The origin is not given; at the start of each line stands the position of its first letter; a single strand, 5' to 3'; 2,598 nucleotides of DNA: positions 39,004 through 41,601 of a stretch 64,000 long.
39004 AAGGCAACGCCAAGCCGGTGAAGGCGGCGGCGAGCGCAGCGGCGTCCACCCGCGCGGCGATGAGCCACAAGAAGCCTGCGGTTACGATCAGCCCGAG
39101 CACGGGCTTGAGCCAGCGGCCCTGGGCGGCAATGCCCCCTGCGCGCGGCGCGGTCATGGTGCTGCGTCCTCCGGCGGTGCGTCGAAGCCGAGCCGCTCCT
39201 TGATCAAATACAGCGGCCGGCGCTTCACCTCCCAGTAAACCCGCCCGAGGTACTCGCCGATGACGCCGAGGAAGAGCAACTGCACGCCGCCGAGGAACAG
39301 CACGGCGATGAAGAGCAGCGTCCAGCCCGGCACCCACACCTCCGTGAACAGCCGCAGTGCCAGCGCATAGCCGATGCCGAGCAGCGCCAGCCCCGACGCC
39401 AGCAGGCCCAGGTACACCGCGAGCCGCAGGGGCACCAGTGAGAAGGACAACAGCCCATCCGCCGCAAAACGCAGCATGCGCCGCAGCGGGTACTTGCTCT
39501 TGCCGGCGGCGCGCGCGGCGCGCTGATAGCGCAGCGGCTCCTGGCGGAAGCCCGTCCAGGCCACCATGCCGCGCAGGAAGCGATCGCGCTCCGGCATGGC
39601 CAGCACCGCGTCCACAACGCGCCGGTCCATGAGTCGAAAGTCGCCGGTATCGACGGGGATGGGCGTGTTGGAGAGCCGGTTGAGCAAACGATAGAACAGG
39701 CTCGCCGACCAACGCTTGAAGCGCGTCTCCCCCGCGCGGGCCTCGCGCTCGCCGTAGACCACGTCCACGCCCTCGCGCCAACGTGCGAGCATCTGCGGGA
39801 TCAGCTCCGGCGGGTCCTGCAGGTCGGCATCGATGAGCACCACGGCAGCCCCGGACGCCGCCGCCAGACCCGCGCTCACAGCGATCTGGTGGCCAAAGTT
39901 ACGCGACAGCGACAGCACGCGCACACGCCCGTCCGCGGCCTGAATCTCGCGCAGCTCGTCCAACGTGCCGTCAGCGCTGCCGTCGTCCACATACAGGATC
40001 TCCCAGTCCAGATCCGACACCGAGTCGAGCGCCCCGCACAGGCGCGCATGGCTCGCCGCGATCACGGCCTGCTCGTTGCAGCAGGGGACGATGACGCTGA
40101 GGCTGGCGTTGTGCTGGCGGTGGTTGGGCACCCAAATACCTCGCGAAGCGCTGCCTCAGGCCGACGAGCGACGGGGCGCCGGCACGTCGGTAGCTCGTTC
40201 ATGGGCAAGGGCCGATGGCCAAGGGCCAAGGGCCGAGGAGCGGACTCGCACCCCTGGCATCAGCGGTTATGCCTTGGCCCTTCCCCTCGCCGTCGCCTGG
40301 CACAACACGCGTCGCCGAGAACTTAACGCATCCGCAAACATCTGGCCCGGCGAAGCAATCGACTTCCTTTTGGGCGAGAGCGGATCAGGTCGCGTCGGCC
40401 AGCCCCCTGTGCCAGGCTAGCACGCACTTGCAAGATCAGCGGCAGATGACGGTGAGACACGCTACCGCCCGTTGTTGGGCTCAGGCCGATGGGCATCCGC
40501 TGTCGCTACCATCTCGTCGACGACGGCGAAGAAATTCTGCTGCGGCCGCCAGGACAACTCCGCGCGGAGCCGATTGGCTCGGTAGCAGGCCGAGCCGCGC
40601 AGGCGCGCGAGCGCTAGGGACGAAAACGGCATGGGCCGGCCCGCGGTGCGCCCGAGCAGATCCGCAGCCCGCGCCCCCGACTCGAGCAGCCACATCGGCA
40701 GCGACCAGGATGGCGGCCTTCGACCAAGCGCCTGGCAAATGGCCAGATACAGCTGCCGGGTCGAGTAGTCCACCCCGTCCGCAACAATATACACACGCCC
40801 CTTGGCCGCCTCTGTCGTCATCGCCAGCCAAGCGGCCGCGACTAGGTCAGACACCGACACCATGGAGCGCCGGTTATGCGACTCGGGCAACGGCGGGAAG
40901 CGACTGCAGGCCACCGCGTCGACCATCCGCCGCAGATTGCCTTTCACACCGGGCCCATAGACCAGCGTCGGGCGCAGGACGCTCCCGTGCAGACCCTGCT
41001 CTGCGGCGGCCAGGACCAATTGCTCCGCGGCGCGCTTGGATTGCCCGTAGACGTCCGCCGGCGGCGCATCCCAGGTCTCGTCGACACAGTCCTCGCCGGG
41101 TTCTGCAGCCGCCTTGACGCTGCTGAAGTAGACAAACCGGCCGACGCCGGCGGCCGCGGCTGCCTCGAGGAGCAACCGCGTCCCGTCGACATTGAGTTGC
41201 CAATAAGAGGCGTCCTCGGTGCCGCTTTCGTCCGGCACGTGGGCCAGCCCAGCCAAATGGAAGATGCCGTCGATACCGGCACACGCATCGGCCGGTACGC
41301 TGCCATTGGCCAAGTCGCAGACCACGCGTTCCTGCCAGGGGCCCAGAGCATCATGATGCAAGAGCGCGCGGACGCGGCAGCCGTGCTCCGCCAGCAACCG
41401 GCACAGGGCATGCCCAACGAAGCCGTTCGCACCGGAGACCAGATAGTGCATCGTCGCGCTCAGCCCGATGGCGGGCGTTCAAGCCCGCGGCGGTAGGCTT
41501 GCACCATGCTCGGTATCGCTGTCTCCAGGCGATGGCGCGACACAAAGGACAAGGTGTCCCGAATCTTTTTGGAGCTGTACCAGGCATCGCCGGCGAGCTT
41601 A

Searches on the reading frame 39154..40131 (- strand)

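Call 33: search_protein_families(library=pfam, proteins=[window:39154-40131:-], max_evalue=0.00001)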
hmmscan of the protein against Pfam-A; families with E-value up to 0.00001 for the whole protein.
window:39154-40131:- (325 aa): 2 families
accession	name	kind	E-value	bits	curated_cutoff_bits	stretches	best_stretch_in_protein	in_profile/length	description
PF00535.33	Glycos_transf_2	-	1.1e-36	126.7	23.3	1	12-175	1-166/168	Glycosyl transferase family 2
PF13641.12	Glyco_tranf_2_3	-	1.5e-08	35.4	27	1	11-175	3-173/230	Glycosyltransferase like family 2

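Call 36: search_protein_families(library=ncbifam, proteins=[window:39154-40131:-], max_evalue=1e-10)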
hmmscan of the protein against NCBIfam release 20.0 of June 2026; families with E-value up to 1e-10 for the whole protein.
window:39154-40131:- (325 aa): 5 families
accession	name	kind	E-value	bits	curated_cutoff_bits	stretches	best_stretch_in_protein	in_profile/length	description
NF047588.1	GlcsyltransPgfSStrep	equivalog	9.6e-86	287.8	500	1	11-312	3-304/308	glycosyltransferase PgfS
NF007986.1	PRK10714.1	equivalog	3.5e-44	151.1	529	1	10-312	7-310/316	undecaprenyl-phosphate 4-deoxy-4-formamido-L-arabinose transferase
NF041875.1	EPS_EpsD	equivalog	6e-13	48.9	370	1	11-155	1-145/325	exopolysaccharide biosynthesis glycosyltransferase EpsD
TIGR03937.1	PgaC_IcaA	equivalog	9.1e-13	47.9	422.3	1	5-103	41-135/407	poly-beta-1,6-N-acetyl-D-glucosamine synthase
NF047683.1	TeichurnBiosyTuaG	equivalog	1.1e-11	44.9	400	1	7-107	4-100/252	teichuronic acid biosynthesis protein TuaG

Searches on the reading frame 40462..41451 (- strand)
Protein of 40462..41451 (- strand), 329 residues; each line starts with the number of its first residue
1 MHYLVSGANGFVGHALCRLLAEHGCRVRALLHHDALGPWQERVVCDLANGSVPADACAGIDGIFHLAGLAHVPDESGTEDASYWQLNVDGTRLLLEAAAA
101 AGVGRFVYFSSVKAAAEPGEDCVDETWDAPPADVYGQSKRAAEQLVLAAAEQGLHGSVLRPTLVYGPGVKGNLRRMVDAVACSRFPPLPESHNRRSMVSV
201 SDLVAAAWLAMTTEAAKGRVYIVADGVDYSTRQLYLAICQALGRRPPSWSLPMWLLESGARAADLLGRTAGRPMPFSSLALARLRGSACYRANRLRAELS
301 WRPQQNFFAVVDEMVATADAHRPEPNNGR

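Call 33: search_protein_families(library=pfam, proteins=[window:40462-41451:-], max_evalue=0.00001)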
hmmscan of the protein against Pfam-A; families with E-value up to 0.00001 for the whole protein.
window:40462-41451:- (329 aa): 7 families
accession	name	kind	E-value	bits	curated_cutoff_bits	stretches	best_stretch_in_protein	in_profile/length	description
PF01370.27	Epimerase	-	1.9e-37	129.4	20.9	1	4-224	2-240/240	NAD dependent epimerase/dehydratase family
PF01073.25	3Beta_HSD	-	4e-26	92.1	22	1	4-252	1-279/280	3-beta hydroxysteroid dehydrogenase/isomerase family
PF16363.11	GDP_Man_Dehyd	-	2.6e-18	67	27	1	4-314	1-332/332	GDP-mannose 4,6 dehydratase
PF04321.23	RmlD_sub_bind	-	5.5e-12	45.8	27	1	1-180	1-167/287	RmlD substrate binding domain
PF07993.18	NAD_binding_4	-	8.9e-12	45.1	20.1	1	57-173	86-216/258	Male sterility protein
PF13460.12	NAD_binding_10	-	1.1e-10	42.2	27.2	1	7-163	1-145/184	NAD(P)H-binding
PF02719.21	Polysacc_synt_2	-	1.1e-09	38.3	20.2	1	42-153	58-156/293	Polysaccharide biosynthesis protein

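Call 36: search_protein_families(library=ncbifam, proteins=[window:40462-41451:-], max_evalue=1e-10)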
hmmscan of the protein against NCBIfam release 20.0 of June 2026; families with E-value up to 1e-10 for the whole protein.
window:40462-41451:- (329 aa): 11 families
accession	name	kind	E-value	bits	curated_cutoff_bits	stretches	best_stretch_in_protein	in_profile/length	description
TIGR03466.1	HpnA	hypoth_equivalog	1.3e-30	106.5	367.65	1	2-312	2-316/327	hopanoid-associated sugar epimerase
NF042422.1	oxyalk_red_OleD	equivalog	5.4e-27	95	580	1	1-252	1-260/329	2-alkyl-3-oxoalkanoate reductase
NF042423.1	oxyalk_red_Shew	equivalog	3.2e-21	75.8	580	1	2-190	10-200/331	2-alkyl-3-oxoalkanoate reductase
NF052578.1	StrlDmthSdmBMthl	equivalog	1.1e-18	68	600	1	1-269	1-272/328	sterol demethylase protein SdmB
TIGR01179.1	galE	equivalog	1.3e-16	60.4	262.3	1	4-168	3-180/332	UDP-glucose 4-epimerase GalE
NF058621.1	DiazavRedAvaA7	equivalog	1.5e-15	57.6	400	1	1-305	1-294/304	3-diazoavenalumate denitrifying reductase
TIGR04180.1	EDH_00030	hypoth_equivalog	1.9e-15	56.7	475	1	4-242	2-256/297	NAD-dependent 4,6-dehydratase LegB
TIGR01746.1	Thioester-redct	subfamily_domain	4e-14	52.6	213.35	1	80-226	105-264/371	thioester reductase domain-containing protein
TIGR01777.1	yfcH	hypoth_equivalog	4.9e-12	46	207.35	1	4-257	2-255/292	TIGR01777 family oxidoreductase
TIGR01181.1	dTDP_gluc_dehyt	equivalog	1.1e-11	44.4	365.1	0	59-272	73-274/321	dTDP-glucose 4,6-dehydratase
NF005539.0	PRK07201.1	equivalog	1.3e-11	44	549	1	1-244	1-268/657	SDR family oxidoreductase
